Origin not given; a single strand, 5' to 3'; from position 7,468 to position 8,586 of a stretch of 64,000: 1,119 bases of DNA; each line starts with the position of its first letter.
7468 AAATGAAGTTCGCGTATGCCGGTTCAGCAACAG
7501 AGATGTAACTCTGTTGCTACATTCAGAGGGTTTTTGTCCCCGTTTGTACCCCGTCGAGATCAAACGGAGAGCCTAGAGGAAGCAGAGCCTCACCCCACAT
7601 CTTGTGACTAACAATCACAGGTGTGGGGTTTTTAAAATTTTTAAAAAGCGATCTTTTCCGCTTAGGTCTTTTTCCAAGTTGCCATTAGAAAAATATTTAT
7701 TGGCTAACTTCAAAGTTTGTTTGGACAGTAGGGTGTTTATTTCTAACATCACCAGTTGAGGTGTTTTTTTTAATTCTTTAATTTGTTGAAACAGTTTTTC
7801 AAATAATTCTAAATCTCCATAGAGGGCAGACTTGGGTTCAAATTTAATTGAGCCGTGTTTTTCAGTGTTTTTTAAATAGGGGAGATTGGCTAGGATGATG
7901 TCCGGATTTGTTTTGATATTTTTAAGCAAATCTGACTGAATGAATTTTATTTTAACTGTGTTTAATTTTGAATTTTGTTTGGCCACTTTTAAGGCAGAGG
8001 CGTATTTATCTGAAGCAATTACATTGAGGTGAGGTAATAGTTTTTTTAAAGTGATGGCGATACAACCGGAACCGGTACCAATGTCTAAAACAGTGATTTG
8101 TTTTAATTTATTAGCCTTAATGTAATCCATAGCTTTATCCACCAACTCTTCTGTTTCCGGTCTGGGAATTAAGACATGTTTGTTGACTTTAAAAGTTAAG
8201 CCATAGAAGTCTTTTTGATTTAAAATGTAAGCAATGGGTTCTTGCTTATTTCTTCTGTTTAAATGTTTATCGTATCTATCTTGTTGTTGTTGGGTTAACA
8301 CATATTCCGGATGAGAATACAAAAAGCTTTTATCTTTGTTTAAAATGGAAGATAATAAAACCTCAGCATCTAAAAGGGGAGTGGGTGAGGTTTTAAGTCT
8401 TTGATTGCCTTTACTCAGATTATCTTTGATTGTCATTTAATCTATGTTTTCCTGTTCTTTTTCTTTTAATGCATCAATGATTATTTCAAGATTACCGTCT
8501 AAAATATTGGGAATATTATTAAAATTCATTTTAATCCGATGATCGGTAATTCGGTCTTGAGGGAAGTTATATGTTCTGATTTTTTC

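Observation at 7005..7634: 600-bp gap between convergent genes holds three tandem promoter-to-terminator units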

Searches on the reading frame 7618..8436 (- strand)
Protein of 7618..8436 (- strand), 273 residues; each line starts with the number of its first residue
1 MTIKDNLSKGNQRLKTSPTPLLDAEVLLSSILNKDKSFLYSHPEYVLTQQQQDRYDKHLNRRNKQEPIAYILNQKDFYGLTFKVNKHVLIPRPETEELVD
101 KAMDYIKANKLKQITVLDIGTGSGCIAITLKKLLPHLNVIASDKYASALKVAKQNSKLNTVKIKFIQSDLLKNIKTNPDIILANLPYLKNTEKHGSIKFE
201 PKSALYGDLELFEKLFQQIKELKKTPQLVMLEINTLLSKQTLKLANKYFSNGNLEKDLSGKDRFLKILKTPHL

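Call 14: find_related_loci(query=window:7618-8436:-, collection=genome_contigs, flank=6000)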
Query window:7618-8436:- (273 aa) in genome_contigs; peptide patterns used: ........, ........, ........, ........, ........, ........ (x = any residue, [..] = any of these).
164 stretches matched a pattern; 3 encode a relative of the query (tblastn E <= 1e-3); 3 distinct loci.
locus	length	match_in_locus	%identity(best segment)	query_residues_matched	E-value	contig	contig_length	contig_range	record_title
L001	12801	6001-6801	40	23-268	2e-50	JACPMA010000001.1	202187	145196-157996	MAG: Candidatus Peregrinibacteria bacterium isolate NC_groundwater_535_Ag_S-0.1um_45_10 S35_SO-1_scaffold_6738, whole ge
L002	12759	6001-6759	34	24-267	9e-32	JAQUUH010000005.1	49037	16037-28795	MAG: Bacilli bacterium isolate STD2_139 NODE_2392_length_49037_cov_14.848967_Sandtown_D2, whole genome shotgun sequence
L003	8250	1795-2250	32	65-219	7e-10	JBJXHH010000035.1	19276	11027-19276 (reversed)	MAG: Chitinophagales bacterium isolate F1F2.bin.102 k127_4129634, whole genome shotgun sequence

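Call 15: find_encoding_contigs(protein=window:7618-8436:-, flank=3000, max_places=10)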
Protein window:7618-8436:- (273 aa): no gene with exactly this product is on record in the collection.

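Call 17: find_homologous_proteins(query=window:7618-8436:-, max_evalue=1e-20)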
Query window:7618-8436:- (273 aa): 7026 proteins with E <= 1e-20 among 8000 candidates; the best 120 are listed.
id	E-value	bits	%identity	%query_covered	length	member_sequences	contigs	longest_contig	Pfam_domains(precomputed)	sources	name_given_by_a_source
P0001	3.5e-170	582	100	100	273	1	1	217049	PF13847.13,PF06325.20,PF05175.21,PF13649.13,PF17827.7,PF10294.16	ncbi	-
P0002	8.8e-146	502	88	100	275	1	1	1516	PF13847.13,PF06325.20,PF05175.21,PF13649.13,PF17827.7,PF10294.16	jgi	-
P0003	2.9e-67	245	52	97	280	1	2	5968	PF13847.13,PF06325.20,PF05175.21,PF13649.13,PF01170.25,PF12847.14,PF17827.7,PF08241.19,PF08242.19,PF10294.16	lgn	-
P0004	2.3e-66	242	51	98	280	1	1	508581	PF13847.13,PF06325.20,PF05175.21,PF13649.13,PF12847.14,PF17827.7,PF08241.19,PF08242.19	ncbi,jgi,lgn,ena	ncbi:MAG: peptide chain release factor N(5)-glutamine methyltransferase [Patescibacteria group bacte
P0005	1.0e-59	220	49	98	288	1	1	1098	PF02384.23,PF12847.14,PF08241.19,PF13847.13,PF06325.20,PF05175.21,PF13649.13,PF01170.25,PF09445.17,PF17827.7,PF08242.19,PF10294.16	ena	-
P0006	2.6e-58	215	49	98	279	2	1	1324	PF13847.13,PF06325.20,PF05175.21,PF13649.13,PF12847.14,PF17827.7,PF08241.19,PF08242.19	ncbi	-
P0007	3.3e-58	215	47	92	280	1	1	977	PF13847.13,PF06325.20,PF05175.21,PF02384.23,PF13649.13,PF01170.25,PF12847.14,PF09445.17,PF17827.7,PF08241.19,PF08242.19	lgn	-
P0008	4.3e-58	215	43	100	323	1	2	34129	PF13847.13,PF06325.20,PF05175.21,PF11599.15,PF13649.13,PF01170.25,PF12847.14,PF09445.17,PF17827.7,PF08241.19,PF08242.19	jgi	-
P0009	4.4e-58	215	46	98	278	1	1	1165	PF13847.13,PF06325.20,PF05175.21,PF02384.23,PF13649.13,PF12847.14,PF09445.17,PF17827.7,PF08241.19,PF08242.19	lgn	-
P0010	1.0e-57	213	48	90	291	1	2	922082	PF13847.13,PF06325.20,PF05175.21,PF13649.13,PF00891.25,PF12847.14,PF17827.7,PF08241.19,PF08242.19,PF10294.16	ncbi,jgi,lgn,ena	ncbi:MAG: peptide chain release factor N(5)-glutamine methyltransferase [Patescibacteria group bacte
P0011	1.8e-57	213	46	97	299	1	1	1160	PF13847.13,PF06325.20,PF05175.21,PF13649.13,PF01170.25,PF12847.14,PF17827.7,PF08241.19,PF08242.19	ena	-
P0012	1.9e-56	209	47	90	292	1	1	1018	PF13847.13,PF06325.20,PF05175.21,PF13649.13,PF17827.7,PF08242.19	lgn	-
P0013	6.0e-56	208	46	98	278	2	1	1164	PF13847.13,PF06325.20,PF05175.21,PF13649.13,PF17827.7,PF08241.19,PF08242.19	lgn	-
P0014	6.2e-56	207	47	97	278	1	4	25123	PF13847.13,PF06325.20,PF05175.21,PF13649.13,PF12847.14,PF17827.7,PF08241.19,PF08242.19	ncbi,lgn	-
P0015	1.5e-54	203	47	92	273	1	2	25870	PF13847.13,PF06325.20,PF05175.21,PF02384.23,PF13649.13,PF01170.25,PF12847.14,PF09445.17,PF17827.7,PF08241.19,PF08242.19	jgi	jgi:release factor glutamine methyltransferase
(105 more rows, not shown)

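Call 18: find_encoding_contigs(protein=P0002, flank=3000)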
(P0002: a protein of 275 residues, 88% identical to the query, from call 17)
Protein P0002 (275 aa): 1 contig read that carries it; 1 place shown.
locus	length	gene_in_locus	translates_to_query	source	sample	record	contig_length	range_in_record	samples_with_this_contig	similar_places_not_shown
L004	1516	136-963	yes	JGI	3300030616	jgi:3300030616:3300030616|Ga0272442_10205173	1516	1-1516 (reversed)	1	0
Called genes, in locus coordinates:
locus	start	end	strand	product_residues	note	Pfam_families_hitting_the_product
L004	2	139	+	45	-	?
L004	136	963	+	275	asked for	PF17827:PrmC_N, PF06325:PrmA, PF10294:Methyltransf_16 (weak), PF05175:MTS, PF13847:Methyltransf_31, PF13649:Methyltransf_25 (weak)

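Call 19: find_encoding_contigs(protein=P0004, flank=4000, max_places=3)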
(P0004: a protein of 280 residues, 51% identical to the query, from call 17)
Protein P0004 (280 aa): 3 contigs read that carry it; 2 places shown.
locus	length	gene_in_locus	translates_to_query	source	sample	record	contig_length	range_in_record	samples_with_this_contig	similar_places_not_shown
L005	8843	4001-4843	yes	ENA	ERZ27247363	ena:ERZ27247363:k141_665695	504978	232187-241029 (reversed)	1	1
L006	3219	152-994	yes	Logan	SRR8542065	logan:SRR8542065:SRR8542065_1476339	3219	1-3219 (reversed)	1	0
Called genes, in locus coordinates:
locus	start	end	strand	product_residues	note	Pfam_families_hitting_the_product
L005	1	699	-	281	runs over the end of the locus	PF04468:PSP1, PF28472:PSP1_3rd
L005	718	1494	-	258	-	PF00889:EF_TS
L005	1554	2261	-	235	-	PF00318:Ribosomal_S2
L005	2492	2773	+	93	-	PF01197:Ribosomal_L31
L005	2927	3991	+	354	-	PF03462:PCRF, PF00472:RF-1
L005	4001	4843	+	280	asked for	PF17827:PrmC_N, PF05175:MTS, PF06325:PrmA, PF12847:Methyltransf_18 (weak), PF13847:Methyltransf_31, PF08241:Methyltransf_11 (weak), PF08242:Methyltransf_12 (weak), PF13649:Methyltransf_25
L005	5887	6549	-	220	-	PF01386:Ribosomal_L25p, PF14693:Ribosomal_TL5_C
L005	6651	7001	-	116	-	-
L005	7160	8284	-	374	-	PF01098:FTSW_RODA_SPOVE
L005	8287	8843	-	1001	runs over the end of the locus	PF00580:UvrD-helicase, PF01443:Viral_helicase1 (faint), PF13245:AAA_19, PF13604:AAA_30 (weak), PF13361:UvrD_C, PF13538:UvrD_C_2 (faint), PF12705:PDDEXK_1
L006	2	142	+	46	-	?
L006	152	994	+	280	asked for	PF17827:PrmC_N, PF05175:MTS, PF06325:PrmA, PF12847:Methyltransf_18 (weak), PF13847:Methyltransf_31, PF08241:Methyltransf_11 (weak), PF08242:Methyltransf_12 (weak), PF13649:Methyltransf_25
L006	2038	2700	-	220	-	PF01386:Ribosomal_L25p, PF14693:Ribosomal_TL5_C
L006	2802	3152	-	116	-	-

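Call 20: find_encoding_contigs(protein=P0003, flank=4000, max_places=3)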
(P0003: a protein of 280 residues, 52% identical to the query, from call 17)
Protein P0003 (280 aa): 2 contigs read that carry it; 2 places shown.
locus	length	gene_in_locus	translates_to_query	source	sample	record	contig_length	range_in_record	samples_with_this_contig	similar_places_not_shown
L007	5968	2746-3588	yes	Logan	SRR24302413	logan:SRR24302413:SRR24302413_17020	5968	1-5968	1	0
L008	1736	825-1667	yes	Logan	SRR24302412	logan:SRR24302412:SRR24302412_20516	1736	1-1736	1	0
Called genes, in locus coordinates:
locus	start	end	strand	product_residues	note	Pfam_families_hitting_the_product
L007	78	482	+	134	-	-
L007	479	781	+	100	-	PF01197:Ribosomal_L31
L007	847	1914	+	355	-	PF03462:PCRF, PF00472:RF-1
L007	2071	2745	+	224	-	PF13641:Glyco_tranf_2_3 (weak), PF00535:Glycos_transf_2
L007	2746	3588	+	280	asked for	PF17827:PrmC_N, PF05175:MTS, PF06325:PrmA, PF12847:Methyltransf_18, PF13847:Methyltransf_31, PF08241:Methyltransf_11, PF08242:Methyltransf_12, PF13649:Methyltransf_25, +2 more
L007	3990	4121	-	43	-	-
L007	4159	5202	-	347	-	PF11258:DUF3048, PF17479:DUF3048_C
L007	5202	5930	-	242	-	-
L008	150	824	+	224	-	PF13641:Glyco_tranf_2_3 (weak), PF00535:Glycos_transf_2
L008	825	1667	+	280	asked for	PF17827:PrmC_N, PF05175:MTS, PF06325:PrmA, PF12847:Methyltransf_18, PF13847:Methyltransf_31, PF08241:Methyltransf_11, PF08242:Methyltransf_12, PF13649:Methyltransf_25, +2 more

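Call 31: find_encoding_contigs(protein=P0010, flank=3500, max_places=2)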
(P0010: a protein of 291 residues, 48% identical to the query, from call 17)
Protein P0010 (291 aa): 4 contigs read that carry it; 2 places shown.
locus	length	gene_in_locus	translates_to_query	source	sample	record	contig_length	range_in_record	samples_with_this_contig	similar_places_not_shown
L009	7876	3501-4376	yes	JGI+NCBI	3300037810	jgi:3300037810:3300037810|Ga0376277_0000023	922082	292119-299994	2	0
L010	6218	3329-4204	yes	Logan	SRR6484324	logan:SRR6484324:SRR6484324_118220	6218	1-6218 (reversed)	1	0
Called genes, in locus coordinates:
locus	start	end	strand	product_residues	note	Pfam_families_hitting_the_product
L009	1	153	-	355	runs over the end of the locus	PF01408:GFO_IDH_MocA, PF02894:GFO_IDH_MocA_C, PF22725:GFO_IDH_MocA_C3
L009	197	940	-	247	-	PF01113:DapB_N (weak), PF05173:DapB_C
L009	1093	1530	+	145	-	-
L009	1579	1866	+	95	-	PF01197:Ribosomal_L31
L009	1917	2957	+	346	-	PF03462:PCRF, PF00472:RF-1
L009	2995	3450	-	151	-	-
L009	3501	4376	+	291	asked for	PF17827:PrmC_N, PF00891:Methyltransf_2, PF05175:MTS, PF06325:PrmA, PF12847:Methyltransf_18, PF13847:Methyltransf_31, PF08241:Methyltransf_11, PF08242:Methyltransf_12, +2 more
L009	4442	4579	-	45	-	-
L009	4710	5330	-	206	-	-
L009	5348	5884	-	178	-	PF08123:DOT1 (faint)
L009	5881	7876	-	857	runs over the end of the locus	PF26449:DUF8128, PF01935:DUF87, PF02534:T4SS-DNA_transf, PF10412:TrwB_AAD_bind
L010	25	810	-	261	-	PF01113:DapB_N, PF05173:DapB_C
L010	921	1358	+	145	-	-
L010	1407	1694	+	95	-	PF01197:Ribosomal_L31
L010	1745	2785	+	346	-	PF03462:PCRF, PF00472:RF-1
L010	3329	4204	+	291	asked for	PF17827:PrmC_N, PF00891:Methyltransf_2, PF05175:MTS, PF06325:PrmA, PF12847:Methyltransf_18, PF13847:Methyltransf_31, PF08241:Methyltransf_11, PF08242:Methyltransf_12, +2 more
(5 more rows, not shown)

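Call 32: find_encoding_contigs(protein=P0014, flank=3500, max_places=2)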
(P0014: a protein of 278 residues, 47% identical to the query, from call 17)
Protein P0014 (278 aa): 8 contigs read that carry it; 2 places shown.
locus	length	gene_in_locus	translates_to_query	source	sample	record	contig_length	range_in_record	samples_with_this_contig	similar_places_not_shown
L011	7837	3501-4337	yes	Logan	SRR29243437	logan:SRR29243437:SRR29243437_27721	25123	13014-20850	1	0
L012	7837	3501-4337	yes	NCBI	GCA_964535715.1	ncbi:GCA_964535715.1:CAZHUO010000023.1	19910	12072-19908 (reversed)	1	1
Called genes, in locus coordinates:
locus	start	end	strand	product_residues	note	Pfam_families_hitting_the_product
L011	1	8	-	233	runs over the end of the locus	PF01628:HrcA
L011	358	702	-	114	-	-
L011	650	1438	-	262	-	PF01113:DapB_N, PF05173:DapB_C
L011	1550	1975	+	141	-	-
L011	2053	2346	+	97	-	PF01197:Ribosomal_L31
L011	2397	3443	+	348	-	PF03462:PCRF, PF00472:RF-1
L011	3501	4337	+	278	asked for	PF17827:PrmC_N, PF05175:MTS, PF06325:PrmA, PF12847:Methyltransf_18 (weak), PF13847:Methyltransf_31, PF08241:Methyltransf_11 (weak), PF08242:Methyltransf_12 (faint), PF13649:Methyltransf_25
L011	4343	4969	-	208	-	-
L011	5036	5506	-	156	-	PF08123:DOT1 (faint)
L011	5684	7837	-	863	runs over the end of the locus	PF26449:DUF8128, PF12696:TraG-D_C (faint), PF01935:DUF87, PF02534:T4SS-DNA_transf, PF10412:TrwB_AAD_bind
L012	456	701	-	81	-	-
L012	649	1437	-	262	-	PF01113:DapB_N, PF05173:DapB_C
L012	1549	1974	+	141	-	-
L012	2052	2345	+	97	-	PF01197:Ribosomal_L31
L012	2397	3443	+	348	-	PF03462:PCRF, PF00472:RF-1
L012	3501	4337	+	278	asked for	PF17827:PrmC_N, PF05175:MTS, PF06325:PrmA, PF12847:Methyltransf_18 (weak), PF13847:Methyltransf_31, PF08241:Methyltransf_11 (weak), PF08242:Methyltransf_12 (faint), PF13649:Methyltransf_25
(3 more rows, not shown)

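Call 49: list_cluster_members(proteins=[P0001, P0121, P0004, P0123])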
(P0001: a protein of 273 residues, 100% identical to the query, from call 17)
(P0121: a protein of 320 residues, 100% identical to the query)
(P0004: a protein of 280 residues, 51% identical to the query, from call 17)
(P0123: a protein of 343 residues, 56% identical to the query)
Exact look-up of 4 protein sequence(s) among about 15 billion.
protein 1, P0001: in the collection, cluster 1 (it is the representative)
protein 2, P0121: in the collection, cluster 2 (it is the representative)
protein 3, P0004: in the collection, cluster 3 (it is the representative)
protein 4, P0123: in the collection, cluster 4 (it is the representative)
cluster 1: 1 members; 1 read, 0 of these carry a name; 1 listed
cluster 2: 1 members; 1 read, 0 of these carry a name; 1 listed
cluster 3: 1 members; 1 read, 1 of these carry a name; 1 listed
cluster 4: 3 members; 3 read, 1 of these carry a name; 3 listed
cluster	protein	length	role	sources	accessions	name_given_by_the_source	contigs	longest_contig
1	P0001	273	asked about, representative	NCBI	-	-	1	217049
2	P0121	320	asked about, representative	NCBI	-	-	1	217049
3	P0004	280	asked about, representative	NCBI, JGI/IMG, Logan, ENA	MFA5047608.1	MAG: peptide chain release factor N(5)-glutamine methyltransferase [Patescibacteria group ...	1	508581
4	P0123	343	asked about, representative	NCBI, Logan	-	-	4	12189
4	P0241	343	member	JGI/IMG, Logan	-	hypothetical protein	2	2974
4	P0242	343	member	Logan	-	-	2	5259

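Call 50: find_encoding_contigs(protein=P0242, flank=3000, max_places=4)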
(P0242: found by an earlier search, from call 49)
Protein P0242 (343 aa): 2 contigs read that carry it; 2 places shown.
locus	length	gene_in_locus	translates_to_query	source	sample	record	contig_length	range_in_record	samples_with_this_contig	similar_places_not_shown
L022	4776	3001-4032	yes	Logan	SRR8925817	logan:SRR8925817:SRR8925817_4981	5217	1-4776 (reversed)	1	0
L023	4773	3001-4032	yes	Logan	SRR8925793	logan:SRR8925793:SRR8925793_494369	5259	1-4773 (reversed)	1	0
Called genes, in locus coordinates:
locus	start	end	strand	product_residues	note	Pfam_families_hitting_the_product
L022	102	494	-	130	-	-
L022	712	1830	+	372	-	PF01098:FTSW_RODA_SPOVE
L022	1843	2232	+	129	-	-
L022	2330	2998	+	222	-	PF01386:Ribosomal_L25p, PF14693:Ribosomal_TL5_C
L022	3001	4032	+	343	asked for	PF11258:DUF3048, PF17479:DUF3048_C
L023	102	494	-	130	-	-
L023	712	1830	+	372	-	PF01098:FTSW_RODA_SPOVE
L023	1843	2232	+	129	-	-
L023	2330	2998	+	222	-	PF01386:Ribosomal_L25p, PF14693:Ribosomal_TL5_C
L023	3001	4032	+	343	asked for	PF11258:DUF3048, PF17479:DUF3048_C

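Call 51: find_encoding_contigs(protein=P0241, flank=3000, max_places=4)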
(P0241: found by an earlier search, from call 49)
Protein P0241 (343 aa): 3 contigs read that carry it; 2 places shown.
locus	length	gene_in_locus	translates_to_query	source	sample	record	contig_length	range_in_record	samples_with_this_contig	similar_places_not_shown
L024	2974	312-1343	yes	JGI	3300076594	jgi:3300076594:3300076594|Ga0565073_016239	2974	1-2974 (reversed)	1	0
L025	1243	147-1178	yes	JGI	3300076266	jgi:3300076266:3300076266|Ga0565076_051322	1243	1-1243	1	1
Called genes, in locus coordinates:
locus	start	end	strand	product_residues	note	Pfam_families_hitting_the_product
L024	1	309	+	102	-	?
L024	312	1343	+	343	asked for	PF11258:DUF3048, PF17479:DUF3048_C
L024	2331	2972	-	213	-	?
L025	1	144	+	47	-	?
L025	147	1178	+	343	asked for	PF11258:DUF3048, PF17479:DUF3048_C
